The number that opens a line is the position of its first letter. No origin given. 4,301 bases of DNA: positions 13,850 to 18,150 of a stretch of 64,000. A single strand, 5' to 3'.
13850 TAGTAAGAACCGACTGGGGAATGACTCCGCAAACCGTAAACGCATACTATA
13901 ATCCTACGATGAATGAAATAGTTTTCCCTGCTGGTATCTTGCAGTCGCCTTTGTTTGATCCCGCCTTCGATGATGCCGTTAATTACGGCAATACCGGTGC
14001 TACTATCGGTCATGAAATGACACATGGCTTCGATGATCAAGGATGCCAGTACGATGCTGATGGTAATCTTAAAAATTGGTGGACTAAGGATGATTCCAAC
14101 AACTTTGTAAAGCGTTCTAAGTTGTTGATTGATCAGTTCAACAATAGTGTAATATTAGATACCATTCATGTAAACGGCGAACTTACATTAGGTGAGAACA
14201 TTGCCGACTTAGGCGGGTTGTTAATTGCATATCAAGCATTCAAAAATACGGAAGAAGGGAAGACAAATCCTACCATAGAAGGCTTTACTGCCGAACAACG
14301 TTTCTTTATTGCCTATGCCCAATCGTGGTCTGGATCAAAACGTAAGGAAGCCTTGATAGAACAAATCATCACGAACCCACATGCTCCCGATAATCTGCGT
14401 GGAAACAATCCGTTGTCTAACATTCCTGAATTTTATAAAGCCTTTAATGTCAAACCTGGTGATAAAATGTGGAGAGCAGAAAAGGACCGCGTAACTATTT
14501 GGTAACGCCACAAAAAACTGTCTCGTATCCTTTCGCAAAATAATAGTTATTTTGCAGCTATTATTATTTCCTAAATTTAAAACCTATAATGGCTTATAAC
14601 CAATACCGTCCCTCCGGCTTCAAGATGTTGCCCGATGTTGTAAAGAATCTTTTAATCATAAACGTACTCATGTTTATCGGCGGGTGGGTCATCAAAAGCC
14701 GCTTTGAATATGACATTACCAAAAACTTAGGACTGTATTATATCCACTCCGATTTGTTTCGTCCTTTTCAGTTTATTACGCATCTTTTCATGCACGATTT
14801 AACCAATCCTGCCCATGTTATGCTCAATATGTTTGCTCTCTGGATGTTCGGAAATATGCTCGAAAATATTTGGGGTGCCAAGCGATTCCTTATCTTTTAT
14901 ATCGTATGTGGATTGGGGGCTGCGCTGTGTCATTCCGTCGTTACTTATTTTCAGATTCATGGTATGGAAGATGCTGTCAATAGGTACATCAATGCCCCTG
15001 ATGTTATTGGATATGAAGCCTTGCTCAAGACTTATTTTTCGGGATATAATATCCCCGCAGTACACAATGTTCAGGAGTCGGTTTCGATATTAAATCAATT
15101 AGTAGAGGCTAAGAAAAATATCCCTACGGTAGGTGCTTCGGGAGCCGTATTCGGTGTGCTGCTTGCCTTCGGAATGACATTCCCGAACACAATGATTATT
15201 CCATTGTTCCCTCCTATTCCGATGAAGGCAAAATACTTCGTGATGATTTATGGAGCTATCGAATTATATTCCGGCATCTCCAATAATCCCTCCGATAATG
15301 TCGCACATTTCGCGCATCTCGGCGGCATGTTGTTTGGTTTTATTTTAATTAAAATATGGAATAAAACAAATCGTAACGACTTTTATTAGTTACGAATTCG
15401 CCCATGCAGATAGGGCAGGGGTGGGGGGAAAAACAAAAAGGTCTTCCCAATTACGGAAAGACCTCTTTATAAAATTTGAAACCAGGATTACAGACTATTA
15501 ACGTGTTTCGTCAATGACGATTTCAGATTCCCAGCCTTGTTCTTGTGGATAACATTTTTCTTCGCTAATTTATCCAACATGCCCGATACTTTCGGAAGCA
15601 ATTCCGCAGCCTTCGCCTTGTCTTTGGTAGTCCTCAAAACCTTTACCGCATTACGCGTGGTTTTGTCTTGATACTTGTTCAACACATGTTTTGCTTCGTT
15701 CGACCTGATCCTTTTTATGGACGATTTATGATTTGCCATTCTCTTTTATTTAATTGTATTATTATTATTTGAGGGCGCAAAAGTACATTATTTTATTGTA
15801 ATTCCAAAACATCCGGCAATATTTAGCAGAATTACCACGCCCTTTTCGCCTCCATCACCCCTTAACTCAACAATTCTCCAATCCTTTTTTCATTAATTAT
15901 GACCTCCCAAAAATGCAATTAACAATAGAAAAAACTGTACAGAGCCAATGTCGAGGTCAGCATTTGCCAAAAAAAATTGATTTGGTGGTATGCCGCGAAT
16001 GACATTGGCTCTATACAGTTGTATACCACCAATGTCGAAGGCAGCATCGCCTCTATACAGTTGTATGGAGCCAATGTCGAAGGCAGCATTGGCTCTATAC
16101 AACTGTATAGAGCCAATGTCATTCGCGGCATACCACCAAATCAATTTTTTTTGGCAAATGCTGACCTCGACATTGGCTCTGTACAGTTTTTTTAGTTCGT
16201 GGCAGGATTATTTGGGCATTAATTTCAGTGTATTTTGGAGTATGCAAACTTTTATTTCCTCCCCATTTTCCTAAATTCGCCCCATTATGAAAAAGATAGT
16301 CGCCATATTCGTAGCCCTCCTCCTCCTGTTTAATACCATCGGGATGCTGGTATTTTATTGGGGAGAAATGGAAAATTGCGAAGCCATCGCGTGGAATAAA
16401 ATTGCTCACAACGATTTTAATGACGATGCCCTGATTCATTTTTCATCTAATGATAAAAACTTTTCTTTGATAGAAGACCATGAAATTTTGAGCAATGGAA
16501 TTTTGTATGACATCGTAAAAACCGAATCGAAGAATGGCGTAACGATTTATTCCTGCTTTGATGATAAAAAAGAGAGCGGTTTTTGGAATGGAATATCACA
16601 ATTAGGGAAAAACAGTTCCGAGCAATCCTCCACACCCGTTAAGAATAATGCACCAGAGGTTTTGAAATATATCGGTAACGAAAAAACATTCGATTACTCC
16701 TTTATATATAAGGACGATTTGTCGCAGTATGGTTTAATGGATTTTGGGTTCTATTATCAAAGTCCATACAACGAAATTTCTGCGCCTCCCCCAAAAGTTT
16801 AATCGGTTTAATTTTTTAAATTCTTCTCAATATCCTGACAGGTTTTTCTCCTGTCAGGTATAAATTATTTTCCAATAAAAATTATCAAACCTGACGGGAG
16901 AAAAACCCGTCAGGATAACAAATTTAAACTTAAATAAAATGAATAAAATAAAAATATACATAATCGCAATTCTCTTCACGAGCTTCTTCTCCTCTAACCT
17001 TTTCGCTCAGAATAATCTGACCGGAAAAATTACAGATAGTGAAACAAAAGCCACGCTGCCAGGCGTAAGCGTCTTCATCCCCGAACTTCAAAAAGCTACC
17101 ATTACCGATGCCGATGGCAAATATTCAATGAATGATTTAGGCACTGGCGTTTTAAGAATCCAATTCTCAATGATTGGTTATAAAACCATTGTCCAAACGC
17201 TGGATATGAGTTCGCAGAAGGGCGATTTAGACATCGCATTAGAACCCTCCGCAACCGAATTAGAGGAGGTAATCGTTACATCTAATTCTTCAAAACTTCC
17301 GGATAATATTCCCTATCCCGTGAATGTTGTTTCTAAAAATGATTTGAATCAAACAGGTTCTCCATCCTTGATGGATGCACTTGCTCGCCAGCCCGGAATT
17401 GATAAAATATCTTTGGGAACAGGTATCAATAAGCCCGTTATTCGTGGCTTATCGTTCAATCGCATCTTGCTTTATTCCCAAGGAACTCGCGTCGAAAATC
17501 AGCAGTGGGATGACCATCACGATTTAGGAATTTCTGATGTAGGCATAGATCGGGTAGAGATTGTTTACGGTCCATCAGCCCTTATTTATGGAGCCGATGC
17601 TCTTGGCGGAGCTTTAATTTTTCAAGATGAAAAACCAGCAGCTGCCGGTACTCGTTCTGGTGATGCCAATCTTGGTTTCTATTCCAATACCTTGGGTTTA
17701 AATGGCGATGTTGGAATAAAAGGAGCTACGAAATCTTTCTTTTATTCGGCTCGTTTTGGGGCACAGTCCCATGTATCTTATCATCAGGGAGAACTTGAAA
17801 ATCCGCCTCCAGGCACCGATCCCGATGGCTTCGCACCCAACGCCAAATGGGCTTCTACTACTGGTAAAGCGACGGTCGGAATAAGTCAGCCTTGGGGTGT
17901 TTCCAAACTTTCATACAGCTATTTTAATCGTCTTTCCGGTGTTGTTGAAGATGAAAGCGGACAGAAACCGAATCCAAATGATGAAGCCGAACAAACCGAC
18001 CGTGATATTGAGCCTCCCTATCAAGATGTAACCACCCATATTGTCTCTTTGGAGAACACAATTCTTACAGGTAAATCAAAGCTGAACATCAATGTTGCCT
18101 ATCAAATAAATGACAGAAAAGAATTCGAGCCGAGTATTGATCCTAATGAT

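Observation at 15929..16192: Perfect 97-bp-arm palindrome in the divergent rpsT spacer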

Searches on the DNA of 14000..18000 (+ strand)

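Call 6: search_rna_families(source=window, start=14000, end=18000, threshold=evalue, max_evalue=1)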
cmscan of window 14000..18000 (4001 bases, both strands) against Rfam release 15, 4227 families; matches with E-value up to 1: 18.
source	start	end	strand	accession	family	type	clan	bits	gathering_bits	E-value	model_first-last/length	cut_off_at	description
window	16826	16922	-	RF04134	MIR7504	Gene; miRNA;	-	40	83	6.1e-05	1-124/124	no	MIR7504 microRNA precursor family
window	16819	16936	-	RF03826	MIR825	Gene; miRNA;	-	37.2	160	0.00013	1-146/146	no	MIR825 microRNA precursor family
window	16831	16917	+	RF04134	MIR7504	Gene; miRNA;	-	34.3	83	0.0016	1-124/124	no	MIR7504 microRNA precursor family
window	16822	16923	-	RF03693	MIR1919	Gene; miRNA;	-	34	85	0.00025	1-123/123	no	MIR1919 microRNA precursor family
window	16834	16916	-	RF03640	mir-3747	Gene; miRNA;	-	33.7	63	0.00031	1-67/67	no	mir-3747 microRNA precursor family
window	16834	16915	-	RF04109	mir-1305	Gene; miRNA;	-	32.7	63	0.0014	1-83/83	no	mir-1305 microRNA precursor family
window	16833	16914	+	RF04109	mir-1305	Gene; miRNA;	-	31.6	63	0.0027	1-83/83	no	mir-1305 microRNA precursor family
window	16051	16113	+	RF03644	mir-2064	Gene; miRNA;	-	30.4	100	0.00065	1-70/70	no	mir-2064 microRNA precursor family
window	16810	16939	-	RF02625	WsnRNA46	Gene; sRNA;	-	30.1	65.3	0.0029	1-151/151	no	Wolbachia sRNA 46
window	16833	16915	+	RF03861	mir-4484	Gene; miRNA;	-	29.7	90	0.019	1-89/89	no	mir-4484 microRNA precursor family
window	16826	16927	-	RF01005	MIR530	Gene; miRNA;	-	29.6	85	0.0099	1-172/172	no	MIR530 microRNA precursor family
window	16832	16914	+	RF03640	mir-3747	Gene; miRNA;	-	29.5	63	0.0043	1-67/67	no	mir-3747 microRNA precursor family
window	16835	16915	+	RF04127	MIR8007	Gene; miRNA;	-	23.7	195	0.19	1-226/226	no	MIR8007 microRNA precursor family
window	16083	16113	+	RF03060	uup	Cis-reg;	-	23.6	36.8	0.22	1-48/48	no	uup RNA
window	16057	16108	+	RF00645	MIR169_2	Gene; miRNA;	CL00098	22.8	50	0.011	1-118/118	no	MIR169_2 microRNA precursor family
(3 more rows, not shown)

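Call 70: search_dna_similar(query=window:15900-16220:+, collection=plasmids, mode=distant, max_evalue=0.001, max_rows=10)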
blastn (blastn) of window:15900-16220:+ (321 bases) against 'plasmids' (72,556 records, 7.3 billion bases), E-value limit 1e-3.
No match.

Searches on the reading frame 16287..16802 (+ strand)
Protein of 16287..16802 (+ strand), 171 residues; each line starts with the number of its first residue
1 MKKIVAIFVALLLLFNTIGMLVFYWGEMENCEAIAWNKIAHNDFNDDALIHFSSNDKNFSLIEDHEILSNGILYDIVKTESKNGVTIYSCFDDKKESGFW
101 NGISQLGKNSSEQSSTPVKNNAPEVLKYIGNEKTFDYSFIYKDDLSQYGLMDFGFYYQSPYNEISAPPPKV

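Call 8: find_encoding_contigs(protein=window:16287-16802:+, flank=5000, max_places=10)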
Protein window:16287-16802:+ (171 aa): 8 contigs read that carry it; 3 places shown.
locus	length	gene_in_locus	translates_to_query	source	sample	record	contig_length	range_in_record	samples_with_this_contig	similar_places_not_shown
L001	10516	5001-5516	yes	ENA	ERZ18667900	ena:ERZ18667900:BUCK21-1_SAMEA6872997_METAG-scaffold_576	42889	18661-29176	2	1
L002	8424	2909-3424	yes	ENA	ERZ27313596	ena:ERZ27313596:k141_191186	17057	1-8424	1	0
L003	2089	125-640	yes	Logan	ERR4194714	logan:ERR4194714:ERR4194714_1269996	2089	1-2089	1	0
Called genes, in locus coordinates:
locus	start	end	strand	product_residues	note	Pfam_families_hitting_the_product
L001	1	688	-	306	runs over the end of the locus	PF00005:ABC_tran, PF13304:AAA_21, PF13732:DrrA1-3_C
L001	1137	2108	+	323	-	-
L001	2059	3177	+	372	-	-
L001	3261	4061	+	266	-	PF01694:Rhomboid, PF08551:DUF1751, PF01694:Rhomboid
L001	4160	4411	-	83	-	PF01649:Ribosomal_S20p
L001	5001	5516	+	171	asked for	-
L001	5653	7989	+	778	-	PF13620:CarboxypepD_reg, PF13715:CarbopepD_reg_2, PF07715:Plug, PF00593:TonB_dep_Rec_b-barrel, PF14905:OMP_b-brl_3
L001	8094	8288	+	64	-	PF00313:CSD, PF08206:OB_RNB (weak)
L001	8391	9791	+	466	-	PF01565:FAD_binding_4, PF02913:FAD-oxidase_C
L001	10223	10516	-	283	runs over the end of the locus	-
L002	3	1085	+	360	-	?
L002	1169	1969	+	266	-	PF01694:Rhomboid, PF08551:DUF1751, PF01694:Rhomboid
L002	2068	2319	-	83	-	PF01649:Ribosomal_S20p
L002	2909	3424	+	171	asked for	-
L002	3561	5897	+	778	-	PF13620:CarboxypepD_reg, PF13715:CarbopepD_reg_2, PF07715:Plug, PF00593:TonB_dep_Rec_b-barrel, PF14905:OMP_b-brl_3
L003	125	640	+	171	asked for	-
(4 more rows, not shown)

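Call 26: find_homologous_proteins(query=window:16287-16802:+, max_evalue=0.001)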
Query window:16287-16802:+ (171 aa): 11 proteins with E <= 0.001 among 54 candidates.
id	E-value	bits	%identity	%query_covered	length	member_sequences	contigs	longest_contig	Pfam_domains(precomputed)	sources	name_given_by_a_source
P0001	3.7e-111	387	100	100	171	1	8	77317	-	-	-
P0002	1.3e-87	310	82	100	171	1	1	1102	-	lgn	-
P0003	2.4e-77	277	71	100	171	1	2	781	-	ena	-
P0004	1.2e-76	274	72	100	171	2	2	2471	-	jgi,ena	jgi:hypothetical protein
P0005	1.1e-75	271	71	100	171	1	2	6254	-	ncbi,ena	-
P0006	5.5e-75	269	70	100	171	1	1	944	-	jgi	jgi:hypothetical protein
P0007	5.5e-73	262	69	100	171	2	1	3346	-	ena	-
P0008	6.5e-71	256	68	100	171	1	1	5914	-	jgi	-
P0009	2.2e-64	234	65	100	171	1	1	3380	-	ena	-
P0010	2.4e-33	133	45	88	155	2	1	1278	-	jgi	jgi:hypothetical protein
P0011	9.4e-33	131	46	89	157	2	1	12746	-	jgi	-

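Call 27: find_encoding_contigs(protein=P0005, flank=6000, max_places=4)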
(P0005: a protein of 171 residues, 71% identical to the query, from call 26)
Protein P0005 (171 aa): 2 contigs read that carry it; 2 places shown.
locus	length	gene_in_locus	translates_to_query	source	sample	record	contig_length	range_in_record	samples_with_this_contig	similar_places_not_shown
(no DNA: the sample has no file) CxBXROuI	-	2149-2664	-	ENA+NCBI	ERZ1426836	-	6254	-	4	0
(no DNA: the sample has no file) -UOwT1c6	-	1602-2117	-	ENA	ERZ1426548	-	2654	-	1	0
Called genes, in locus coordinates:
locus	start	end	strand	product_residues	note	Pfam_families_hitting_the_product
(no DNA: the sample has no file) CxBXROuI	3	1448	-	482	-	?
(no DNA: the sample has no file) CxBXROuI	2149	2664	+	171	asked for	-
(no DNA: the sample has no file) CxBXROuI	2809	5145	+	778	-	PF13620:CarboxypepD_reg, PF13715:CarbopepD_reg_2, PF07715:Plug, PF00593:TonB_dep_Rec_b-barrel, PF14905:OMP_b-brl_3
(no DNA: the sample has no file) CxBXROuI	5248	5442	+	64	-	PF00313:CSD, PF08206:OB_RNB (weak)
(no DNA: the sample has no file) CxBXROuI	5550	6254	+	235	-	?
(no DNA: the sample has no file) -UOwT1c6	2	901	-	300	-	?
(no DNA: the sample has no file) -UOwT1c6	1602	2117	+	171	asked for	-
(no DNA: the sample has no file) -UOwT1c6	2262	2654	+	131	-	?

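Call 28: find_encoding_contigs(protein=P0008, flank=6000, max_places=4)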
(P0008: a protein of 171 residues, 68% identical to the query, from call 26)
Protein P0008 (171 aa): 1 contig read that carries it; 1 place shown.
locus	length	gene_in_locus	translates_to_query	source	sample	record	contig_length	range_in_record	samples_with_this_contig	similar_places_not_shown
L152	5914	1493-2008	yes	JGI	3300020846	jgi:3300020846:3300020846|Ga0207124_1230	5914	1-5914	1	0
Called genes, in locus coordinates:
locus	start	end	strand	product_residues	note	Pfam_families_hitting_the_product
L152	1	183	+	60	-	?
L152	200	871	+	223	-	PF13709:DUF4159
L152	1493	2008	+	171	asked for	-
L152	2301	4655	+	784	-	PF07715:Plug, PF00593:TonB_dep_Rec_b-barrel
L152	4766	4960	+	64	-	PF00313:CSD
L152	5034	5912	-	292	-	?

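Call 29: find_encoding_contigs(protein=P0002, flank=6000, max_places=4)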
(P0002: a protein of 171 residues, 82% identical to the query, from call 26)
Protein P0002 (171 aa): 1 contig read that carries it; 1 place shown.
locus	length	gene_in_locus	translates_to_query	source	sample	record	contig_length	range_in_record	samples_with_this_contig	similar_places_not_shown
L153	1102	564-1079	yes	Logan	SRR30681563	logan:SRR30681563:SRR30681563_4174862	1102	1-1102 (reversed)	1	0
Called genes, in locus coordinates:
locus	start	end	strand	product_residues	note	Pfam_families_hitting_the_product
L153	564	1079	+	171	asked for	-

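Call 33: find_encoding_contigs(protein=P0004, flank=6000, max_places=4)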
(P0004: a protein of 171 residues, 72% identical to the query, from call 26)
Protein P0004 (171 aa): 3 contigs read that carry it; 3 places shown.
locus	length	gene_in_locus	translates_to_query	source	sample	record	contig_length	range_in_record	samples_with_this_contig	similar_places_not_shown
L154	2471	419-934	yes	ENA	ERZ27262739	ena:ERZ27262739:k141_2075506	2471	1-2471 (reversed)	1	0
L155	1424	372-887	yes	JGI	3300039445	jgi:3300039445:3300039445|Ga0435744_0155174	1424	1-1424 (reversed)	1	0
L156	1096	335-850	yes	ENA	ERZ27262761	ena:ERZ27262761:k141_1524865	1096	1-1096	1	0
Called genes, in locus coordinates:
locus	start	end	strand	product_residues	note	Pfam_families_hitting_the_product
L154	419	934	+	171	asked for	-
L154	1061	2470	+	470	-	?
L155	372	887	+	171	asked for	-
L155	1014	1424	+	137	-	?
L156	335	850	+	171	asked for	-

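Call 34: find_encoding_contigs(protein=P0007, flank=6000, max_places=4)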
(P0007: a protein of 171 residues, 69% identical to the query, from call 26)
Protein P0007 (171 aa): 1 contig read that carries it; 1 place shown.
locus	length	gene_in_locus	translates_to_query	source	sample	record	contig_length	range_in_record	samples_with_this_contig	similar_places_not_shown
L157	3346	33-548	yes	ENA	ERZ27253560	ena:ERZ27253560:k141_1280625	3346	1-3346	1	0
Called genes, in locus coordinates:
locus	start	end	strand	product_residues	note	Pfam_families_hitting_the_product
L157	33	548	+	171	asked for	-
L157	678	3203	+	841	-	PF13620:CarboxypepD_reg, PF13715:CarbopepD_reg_2, PF07715:Plug, PF00593:TonB_dep_Rec_b-barrel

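Call 35: find_encoding_contigs(protein=P0009, flank=6000, max_places=4)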
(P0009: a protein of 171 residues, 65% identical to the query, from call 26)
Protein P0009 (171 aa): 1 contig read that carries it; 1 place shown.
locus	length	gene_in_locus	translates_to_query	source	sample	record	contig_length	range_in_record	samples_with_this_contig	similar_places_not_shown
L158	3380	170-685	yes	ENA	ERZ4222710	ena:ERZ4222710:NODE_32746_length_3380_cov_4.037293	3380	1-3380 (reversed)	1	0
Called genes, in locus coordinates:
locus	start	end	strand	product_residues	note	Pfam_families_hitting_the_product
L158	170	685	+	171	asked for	-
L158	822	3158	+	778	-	PF13620:CarboxypepD_reg, PF13715:CarbopepD_reg_2, PF07715:Plug, PF00593:TonB_dep_Rec_b-barrel, PF14905:OMP_b-brl_3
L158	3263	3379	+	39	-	?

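Call 36: find_encoding_contigs(protein=P0011, flank=8000, max_places=4)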
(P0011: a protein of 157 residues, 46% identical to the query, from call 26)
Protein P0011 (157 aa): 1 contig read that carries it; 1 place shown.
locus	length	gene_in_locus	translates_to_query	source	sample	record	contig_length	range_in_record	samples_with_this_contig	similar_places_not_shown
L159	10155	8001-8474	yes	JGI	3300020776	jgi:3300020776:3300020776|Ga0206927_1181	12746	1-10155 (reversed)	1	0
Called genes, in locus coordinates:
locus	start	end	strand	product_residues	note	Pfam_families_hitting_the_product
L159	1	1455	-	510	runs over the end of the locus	PF00078:RVT_1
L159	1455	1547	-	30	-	-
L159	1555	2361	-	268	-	-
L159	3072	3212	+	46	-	-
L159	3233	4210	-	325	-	PF13310:Virulence_RhuM, PF02661:Fic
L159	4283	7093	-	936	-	PF11832:DUF3352, PF13570:Beta-prop_ACSF4 (weak), PF13517:FG-GAP_3 (faint)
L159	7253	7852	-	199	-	PF01351:RNase_HII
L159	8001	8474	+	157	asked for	-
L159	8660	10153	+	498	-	?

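Call 41: search_protein_families(library=pfam, proteins=[window:16287-16802:+], max_evalue=0.001)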
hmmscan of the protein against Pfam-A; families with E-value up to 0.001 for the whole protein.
window:16287-16802:+ (171 aa): 0 families

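Call 82: predict_structure(alignment_id=A3)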
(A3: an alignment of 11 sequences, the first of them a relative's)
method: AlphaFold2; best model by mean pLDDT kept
length: 171 residues; sequences in the alignment: 11
mean_pLDDT: 54.2   pTM: 0.34
mean pLDDT of the five models: 54.2, 52.7, 52.5, 51.3, 48.4
residues with pLDDT >= 90: 0; 70-90: 44; 50-70: 43; < 50: 84
segments of 3 or more residues with pLDDT < 50: 35-44, 102-171
pLDDT, mean of each block of 10 residues (from residue 1): 65 60 53 48 55 86 80 79 86 56 44 36 36 32 33 35 39 37
secondary structure, 60 per line:
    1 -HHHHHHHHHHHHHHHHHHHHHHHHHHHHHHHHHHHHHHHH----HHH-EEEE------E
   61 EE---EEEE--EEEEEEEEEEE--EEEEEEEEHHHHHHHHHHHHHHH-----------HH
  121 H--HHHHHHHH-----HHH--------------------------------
elements in order: H2-41 E50-53 E60-62 E66-69 E72-82 E85-92 H93-107 H124-131
